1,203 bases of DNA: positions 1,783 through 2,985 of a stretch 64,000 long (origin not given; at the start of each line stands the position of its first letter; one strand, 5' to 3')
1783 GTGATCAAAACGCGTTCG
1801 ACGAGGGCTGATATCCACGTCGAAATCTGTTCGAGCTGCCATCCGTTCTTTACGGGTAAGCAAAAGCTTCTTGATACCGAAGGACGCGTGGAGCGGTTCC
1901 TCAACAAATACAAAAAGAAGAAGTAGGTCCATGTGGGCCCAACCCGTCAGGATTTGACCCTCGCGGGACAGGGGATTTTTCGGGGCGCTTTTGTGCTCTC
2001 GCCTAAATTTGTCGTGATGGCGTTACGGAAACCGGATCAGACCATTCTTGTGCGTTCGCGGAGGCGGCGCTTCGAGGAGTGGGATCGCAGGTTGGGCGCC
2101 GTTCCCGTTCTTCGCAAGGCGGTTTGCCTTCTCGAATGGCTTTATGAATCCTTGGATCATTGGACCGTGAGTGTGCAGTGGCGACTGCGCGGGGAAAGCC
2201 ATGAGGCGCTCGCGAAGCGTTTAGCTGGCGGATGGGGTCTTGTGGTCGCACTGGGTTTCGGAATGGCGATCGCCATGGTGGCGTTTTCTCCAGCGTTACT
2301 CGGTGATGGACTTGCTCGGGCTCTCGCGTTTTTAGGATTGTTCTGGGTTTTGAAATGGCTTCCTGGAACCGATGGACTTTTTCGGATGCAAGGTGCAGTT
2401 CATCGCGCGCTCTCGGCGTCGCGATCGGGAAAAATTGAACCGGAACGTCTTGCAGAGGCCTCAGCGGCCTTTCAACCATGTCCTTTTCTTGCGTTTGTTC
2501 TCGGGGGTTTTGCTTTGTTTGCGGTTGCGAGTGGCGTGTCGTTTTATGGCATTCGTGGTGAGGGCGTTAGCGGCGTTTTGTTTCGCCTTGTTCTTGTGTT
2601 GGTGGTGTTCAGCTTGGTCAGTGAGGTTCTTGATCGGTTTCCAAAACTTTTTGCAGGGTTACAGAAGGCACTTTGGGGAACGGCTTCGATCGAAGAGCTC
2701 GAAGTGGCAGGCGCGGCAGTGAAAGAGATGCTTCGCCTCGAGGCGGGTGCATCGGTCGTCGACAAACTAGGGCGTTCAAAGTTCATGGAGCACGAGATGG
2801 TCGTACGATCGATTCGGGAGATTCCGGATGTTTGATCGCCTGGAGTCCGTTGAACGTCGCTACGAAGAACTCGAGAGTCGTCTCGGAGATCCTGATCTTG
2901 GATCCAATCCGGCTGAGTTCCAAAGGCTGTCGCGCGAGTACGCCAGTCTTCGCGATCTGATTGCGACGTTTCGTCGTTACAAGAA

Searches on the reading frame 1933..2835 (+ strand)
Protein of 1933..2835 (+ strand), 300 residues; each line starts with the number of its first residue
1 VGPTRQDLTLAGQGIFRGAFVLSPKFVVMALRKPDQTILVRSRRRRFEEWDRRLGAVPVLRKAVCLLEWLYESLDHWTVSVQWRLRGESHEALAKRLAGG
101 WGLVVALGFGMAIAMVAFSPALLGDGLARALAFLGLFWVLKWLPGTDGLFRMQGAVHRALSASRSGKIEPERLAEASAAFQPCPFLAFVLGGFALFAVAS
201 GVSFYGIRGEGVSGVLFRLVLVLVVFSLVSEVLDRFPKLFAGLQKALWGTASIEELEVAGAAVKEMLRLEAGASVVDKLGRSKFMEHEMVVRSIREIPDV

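Call 74: search_protein_families(library=pfam, proteins=[window:1933-2835:+], max_evalue=0.001)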
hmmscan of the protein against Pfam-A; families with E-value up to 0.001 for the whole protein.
window:1933-2835:+ (300 aa): 1 family
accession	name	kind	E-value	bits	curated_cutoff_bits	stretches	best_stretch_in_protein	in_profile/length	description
PF07136.16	DUF1385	-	0.00023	21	22.1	1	57-233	1-180/227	Protein of unknown function (DUF1385)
